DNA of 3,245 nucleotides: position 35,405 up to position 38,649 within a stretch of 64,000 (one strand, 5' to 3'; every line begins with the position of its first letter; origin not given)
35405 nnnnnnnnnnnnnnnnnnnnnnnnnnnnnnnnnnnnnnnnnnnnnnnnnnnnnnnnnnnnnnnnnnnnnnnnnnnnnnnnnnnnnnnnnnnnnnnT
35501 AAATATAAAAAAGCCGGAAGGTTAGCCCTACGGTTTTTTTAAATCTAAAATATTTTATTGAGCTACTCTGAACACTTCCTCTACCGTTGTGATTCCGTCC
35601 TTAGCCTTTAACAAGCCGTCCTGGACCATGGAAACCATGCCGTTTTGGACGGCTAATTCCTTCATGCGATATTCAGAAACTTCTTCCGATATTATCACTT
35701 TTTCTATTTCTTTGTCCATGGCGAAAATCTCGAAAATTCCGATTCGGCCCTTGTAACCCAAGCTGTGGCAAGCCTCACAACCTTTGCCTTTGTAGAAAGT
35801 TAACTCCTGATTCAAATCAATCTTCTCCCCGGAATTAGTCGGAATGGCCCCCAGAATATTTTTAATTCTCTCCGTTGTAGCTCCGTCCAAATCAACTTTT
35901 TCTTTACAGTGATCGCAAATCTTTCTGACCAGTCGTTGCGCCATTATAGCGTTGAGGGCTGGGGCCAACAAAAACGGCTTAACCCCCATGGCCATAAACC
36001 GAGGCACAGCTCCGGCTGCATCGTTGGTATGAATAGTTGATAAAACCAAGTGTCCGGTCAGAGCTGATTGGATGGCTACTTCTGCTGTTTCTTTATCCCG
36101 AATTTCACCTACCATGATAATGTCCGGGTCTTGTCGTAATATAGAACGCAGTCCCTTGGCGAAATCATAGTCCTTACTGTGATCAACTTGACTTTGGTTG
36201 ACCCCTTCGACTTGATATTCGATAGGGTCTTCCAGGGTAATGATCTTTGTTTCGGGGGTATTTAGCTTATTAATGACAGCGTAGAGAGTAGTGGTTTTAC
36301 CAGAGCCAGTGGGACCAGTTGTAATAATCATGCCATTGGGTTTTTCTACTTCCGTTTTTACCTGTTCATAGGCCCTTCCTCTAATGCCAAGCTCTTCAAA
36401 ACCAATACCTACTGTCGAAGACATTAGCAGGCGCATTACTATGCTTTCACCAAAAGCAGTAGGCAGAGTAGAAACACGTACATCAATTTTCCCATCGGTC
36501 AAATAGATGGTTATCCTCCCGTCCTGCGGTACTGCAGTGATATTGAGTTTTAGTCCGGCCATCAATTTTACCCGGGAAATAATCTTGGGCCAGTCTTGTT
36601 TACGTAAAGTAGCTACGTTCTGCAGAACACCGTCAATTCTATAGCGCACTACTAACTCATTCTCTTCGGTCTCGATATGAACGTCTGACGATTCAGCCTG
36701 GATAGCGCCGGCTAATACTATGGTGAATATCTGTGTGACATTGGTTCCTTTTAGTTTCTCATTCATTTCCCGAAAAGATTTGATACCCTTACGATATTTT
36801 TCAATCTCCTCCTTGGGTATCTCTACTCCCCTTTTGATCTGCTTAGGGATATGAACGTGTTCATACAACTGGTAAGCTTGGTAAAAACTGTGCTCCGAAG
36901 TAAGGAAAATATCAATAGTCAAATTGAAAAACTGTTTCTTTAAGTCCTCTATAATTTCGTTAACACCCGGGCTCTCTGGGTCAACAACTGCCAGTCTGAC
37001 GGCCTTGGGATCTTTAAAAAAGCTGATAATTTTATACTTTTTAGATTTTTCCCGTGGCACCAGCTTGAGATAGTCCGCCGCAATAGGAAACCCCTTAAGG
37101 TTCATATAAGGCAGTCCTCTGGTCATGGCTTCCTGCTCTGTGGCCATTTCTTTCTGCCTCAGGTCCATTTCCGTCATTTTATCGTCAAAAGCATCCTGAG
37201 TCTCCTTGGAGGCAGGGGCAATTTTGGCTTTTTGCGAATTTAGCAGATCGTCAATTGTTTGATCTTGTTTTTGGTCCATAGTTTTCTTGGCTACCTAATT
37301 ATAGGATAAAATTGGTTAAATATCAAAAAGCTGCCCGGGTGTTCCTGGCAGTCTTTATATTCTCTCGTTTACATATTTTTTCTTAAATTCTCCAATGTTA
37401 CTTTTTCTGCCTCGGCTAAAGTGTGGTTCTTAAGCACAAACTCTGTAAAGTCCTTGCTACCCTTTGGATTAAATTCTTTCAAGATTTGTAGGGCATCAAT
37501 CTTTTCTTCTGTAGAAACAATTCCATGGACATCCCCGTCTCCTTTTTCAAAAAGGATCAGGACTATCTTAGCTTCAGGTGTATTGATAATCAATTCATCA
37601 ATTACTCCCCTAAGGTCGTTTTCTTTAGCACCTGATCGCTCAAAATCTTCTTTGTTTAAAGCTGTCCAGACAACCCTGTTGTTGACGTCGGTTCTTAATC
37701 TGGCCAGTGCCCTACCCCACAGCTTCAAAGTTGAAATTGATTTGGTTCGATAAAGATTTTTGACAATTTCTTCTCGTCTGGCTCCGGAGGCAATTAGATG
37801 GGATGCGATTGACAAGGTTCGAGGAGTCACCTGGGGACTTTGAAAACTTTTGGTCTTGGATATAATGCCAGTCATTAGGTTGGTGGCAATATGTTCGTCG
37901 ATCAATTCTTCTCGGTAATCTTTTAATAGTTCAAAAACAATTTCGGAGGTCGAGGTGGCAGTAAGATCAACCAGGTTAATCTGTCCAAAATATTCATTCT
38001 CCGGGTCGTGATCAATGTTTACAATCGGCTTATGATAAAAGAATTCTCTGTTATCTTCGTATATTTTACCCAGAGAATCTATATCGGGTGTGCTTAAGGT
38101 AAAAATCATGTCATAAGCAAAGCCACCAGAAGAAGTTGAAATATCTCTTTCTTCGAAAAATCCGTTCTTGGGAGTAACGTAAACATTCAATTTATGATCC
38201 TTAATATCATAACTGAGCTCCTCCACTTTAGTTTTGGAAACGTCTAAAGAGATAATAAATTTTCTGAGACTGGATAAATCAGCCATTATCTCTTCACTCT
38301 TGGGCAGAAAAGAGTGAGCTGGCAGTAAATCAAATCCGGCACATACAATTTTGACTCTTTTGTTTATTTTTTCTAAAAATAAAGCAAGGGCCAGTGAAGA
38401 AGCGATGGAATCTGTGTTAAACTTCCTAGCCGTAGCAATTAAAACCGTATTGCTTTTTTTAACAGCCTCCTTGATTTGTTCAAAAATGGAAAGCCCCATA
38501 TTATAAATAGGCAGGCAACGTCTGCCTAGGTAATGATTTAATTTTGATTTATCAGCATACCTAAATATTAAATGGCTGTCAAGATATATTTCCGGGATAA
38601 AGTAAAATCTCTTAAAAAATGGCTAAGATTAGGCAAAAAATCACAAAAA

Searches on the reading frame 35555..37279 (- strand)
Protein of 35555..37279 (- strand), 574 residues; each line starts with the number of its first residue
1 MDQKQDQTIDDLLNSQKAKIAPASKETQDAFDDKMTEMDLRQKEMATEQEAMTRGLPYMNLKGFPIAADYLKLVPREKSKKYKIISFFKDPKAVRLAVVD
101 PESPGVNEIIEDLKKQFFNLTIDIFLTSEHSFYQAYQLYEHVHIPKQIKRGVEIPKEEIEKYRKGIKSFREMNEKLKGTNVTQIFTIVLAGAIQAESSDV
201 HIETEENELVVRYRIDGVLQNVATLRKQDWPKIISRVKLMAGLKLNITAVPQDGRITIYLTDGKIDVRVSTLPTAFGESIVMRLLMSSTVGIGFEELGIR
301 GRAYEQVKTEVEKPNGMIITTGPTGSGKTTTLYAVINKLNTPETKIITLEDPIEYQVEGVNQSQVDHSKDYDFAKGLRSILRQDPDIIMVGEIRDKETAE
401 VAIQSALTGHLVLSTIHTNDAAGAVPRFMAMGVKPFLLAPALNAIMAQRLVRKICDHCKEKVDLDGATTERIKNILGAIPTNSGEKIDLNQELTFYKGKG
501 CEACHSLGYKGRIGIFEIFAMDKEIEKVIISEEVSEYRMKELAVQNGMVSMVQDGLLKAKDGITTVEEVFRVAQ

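Call 9: search_protein_families(library=ncbifam, proteins=[window:35555-37279:-])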
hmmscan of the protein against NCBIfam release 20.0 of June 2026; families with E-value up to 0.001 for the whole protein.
window:35555-37279:- (574 aa): 19 families
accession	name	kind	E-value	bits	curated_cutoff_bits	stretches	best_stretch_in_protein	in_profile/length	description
TIGR02533.1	type_II_gspE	equivalog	5.5e-152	506.8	630.25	1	76-572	6-485/486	type II secretion system ATPase GspE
TIGR02538.1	type_IV_pilB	equivalog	3.2e-148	494.8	675.65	1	14-573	14-562/564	type IV-A pilus assembly ATPase PilB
NF053534.1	T4PilAsmATPsTfpB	equivalog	1.9e-121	406.3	850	1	31-573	53-582/584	type IV pilus assembly ATPase TfpB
NF007755.0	PRK10436.1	equivalog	8.2e-120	400.6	617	1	153-573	57-459/465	type II secretion system protein GspE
NF041000.1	ATPase_ComGA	equivalog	1.9e-73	246.8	300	1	188-452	3-266/267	competence type IV pilus ATPase ComGA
TIGR01420.1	pilT_fam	subfamily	5.8e-52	177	319.1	1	188-456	5-273/343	PilT/PilU family type 4a pilus ATPase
TIGR02525.1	plasmid_TraJ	equivalog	1.7e-26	93.1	368.3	1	313-431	147-272/372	plasmid transfer ATPase TraJ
TIGR02524.1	dot_icm_DotB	equivalog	3.2e-21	75.9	463.3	1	314-429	133-257/358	Dot/Icm type IV secretion system ATPase DotB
NF058587.1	archaellum_moto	equivalog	1.1e-18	67.4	550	1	318-434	278-399/527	archaellum flagellar ATPase motor FlaI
TIGR02782.1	TrbB_P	equivalog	2.3e-18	66.6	304.55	1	317-428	138-252/303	P-type conjugative transfer ATPase TrbB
NF010407.0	PRK13833.1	subfamily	1.1e-16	61.2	499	1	318-428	147-259/323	conjugal transfer protein TrbB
TIGR02788.1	VirB11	equivalog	1.8e-15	56.8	249.95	1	317-433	146-267/308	P-type DNA transfer ATPase VirB11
NF010469.0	PRK13894.1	subfamily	7.5e-15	55.1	508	1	306-429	140-265/320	conjugal transfer ATPase TrbB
NF053672.1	bindosome_BasE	exception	1.1e-12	47.4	1000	1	320-428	275-388/512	bindosome assembly system ATPase subunit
TIGR03819.1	heli_sec_ATPase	hypoth_equivalog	5.7e-12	45.5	373.15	1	229-447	95-316/340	TadA family conjugal transfer-associated ATPase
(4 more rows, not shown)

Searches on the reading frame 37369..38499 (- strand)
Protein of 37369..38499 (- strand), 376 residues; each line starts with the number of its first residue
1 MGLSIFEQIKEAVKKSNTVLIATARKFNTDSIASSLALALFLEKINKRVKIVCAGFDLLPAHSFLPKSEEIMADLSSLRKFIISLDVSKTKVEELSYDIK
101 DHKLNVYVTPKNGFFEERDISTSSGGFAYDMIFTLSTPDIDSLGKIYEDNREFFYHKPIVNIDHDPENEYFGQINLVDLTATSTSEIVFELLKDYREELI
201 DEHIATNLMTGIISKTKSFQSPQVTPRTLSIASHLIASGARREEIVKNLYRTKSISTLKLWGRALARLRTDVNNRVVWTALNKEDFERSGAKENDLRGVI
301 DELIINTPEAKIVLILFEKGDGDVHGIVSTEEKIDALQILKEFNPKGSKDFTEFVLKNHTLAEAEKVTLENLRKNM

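Call 80: search_protein_families(library=pfam, max_evalue=1e-8, proteins=[window:37369-38499:-])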
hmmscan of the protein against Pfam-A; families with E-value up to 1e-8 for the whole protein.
window:37369-38499:- (376 aa): 1 family
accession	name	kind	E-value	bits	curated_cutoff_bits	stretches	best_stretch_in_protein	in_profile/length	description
PF01368.27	DHH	-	1.5e-10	41.9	28.1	0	19-212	2-125/125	DHH family, N-terminal domain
